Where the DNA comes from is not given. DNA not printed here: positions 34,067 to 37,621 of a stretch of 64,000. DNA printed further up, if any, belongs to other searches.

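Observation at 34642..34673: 32-nt perfect palindrome inside dnaE encoding an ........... loop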

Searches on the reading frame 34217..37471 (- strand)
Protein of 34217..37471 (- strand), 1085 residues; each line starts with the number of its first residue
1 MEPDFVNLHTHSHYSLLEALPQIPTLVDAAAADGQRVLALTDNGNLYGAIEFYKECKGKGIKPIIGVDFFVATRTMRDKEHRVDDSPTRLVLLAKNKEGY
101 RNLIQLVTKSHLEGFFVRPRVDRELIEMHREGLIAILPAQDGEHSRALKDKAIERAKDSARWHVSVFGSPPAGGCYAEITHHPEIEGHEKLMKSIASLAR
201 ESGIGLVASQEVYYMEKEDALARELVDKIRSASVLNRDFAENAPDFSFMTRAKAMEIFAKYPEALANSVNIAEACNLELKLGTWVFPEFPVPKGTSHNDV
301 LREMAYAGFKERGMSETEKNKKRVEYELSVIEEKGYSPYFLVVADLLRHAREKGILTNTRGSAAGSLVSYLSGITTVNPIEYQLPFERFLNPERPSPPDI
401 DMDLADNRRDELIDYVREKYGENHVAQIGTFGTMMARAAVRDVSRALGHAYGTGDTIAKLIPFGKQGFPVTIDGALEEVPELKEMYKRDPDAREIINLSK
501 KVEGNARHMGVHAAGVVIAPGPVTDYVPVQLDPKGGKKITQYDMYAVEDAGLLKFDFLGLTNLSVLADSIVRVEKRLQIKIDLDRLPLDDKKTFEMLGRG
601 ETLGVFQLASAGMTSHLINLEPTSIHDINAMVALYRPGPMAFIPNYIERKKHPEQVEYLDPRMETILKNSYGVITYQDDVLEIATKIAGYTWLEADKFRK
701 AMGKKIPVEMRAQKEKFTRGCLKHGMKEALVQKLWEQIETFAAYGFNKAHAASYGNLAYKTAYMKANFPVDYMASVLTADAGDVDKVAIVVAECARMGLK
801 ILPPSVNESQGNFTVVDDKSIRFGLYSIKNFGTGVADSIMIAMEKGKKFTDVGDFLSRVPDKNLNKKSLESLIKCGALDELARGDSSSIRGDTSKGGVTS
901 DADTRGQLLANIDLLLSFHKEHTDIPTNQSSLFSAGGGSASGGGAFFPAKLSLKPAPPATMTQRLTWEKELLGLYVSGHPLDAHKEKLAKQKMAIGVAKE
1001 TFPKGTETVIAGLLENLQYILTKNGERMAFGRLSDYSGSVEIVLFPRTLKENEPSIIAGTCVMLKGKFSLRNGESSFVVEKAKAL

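Call 10: search_protein_families(library=pfam, proteins=[window:34217-37471:-])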
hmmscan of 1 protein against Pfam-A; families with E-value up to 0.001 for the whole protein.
window:34217-37471:- (1085 aa): 5 families
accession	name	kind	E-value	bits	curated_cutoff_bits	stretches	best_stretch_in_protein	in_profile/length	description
PF07733.18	DNA_pol3_alpha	-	6.5e-95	318.1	23.9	1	300-559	2-260/260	Bacterial DNA polymerase III alpha NTPase domain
PF17657.6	DNA_pol3_finger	-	1.2e-53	181.3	22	1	562-725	1-166/166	Bacterial DNA polymerase III alpha subunit finger domain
PF02811.25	PHP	-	9e-42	143.6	26.4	1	8-180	2-162/164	PHP domain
PF14579.12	HHH_6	-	2.1e-23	82.7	25.6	1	798-882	1-84/90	Helix-hairpin-helix motif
PF01336.31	tRNA_anti-codon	-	7.6e-08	32.6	27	1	1009-1082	2-72/75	OB-fold nucleic acid binding domain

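Call 11: search_solved_structures(query=window:34217-37471:-, show_alignments=2)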
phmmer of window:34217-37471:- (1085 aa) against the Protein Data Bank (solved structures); distinct sequences matched with E-value up to 0.001: 13.
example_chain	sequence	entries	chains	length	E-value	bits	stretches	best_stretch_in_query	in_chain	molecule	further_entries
2hpi_A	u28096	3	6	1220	2.2e-220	737.6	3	322-885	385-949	DNA polymerase III alpha subunit | DNA polymerase III subunit alpha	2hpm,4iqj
3e0d_A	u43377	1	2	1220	2.7e-219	734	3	322-885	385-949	DNA polymerase III subunit alpha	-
5fku_A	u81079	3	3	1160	1.9e-200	671.6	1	2-1069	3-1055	DNA POLYMERASE III SUBUNIT ALPHA | DNA POLYMERASE III ALPHA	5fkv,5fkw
4jom_A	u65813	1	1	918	2.1e-193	648.3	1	2-883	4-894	DNA polymerase III subunit alpha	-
5m1s_A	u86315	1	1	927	1.3e-191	642.4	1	2-909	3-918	DNA polymerase III subunit alpha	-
2hqa_A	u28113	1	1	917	3.4e-191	641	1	2-883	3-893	DNA polymerase III alpha subunit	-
2hnh_A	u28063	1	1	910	4e-191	640.8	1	2-883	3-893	DNA polymerase III alpha subunit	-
7pu7_A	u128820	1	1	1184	5.7e-189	633.6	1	4-1076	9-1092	DNA polymerase III subunit alpha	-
5lew_A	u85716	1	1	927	1.3e-175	589.4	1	4-883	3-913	DNA polymerase III subunit alpha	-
9qpc_A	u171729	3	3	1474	6.9e-49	169.9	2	87-381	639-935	DNA polymerase III PolC-type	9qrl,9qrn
3f2b_A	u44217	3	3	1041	2.7e-47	164.6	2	6-381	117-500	DNA-directed DNA polymerase III alpha chain | GEOBACILLUS KAUSTOPHILUS DNA POLC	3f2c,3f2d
4gx8_A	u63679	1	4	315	8.2e-29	103.4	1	2-277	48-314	DNA polymerase III subunit epsilon,DNA polymerase III subunit alpha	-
4gx9_A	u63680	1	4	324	9.1e-29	103.3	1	2-277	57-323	DNA polymerase III subunit epsilon,DNA polymerase III subunit alpha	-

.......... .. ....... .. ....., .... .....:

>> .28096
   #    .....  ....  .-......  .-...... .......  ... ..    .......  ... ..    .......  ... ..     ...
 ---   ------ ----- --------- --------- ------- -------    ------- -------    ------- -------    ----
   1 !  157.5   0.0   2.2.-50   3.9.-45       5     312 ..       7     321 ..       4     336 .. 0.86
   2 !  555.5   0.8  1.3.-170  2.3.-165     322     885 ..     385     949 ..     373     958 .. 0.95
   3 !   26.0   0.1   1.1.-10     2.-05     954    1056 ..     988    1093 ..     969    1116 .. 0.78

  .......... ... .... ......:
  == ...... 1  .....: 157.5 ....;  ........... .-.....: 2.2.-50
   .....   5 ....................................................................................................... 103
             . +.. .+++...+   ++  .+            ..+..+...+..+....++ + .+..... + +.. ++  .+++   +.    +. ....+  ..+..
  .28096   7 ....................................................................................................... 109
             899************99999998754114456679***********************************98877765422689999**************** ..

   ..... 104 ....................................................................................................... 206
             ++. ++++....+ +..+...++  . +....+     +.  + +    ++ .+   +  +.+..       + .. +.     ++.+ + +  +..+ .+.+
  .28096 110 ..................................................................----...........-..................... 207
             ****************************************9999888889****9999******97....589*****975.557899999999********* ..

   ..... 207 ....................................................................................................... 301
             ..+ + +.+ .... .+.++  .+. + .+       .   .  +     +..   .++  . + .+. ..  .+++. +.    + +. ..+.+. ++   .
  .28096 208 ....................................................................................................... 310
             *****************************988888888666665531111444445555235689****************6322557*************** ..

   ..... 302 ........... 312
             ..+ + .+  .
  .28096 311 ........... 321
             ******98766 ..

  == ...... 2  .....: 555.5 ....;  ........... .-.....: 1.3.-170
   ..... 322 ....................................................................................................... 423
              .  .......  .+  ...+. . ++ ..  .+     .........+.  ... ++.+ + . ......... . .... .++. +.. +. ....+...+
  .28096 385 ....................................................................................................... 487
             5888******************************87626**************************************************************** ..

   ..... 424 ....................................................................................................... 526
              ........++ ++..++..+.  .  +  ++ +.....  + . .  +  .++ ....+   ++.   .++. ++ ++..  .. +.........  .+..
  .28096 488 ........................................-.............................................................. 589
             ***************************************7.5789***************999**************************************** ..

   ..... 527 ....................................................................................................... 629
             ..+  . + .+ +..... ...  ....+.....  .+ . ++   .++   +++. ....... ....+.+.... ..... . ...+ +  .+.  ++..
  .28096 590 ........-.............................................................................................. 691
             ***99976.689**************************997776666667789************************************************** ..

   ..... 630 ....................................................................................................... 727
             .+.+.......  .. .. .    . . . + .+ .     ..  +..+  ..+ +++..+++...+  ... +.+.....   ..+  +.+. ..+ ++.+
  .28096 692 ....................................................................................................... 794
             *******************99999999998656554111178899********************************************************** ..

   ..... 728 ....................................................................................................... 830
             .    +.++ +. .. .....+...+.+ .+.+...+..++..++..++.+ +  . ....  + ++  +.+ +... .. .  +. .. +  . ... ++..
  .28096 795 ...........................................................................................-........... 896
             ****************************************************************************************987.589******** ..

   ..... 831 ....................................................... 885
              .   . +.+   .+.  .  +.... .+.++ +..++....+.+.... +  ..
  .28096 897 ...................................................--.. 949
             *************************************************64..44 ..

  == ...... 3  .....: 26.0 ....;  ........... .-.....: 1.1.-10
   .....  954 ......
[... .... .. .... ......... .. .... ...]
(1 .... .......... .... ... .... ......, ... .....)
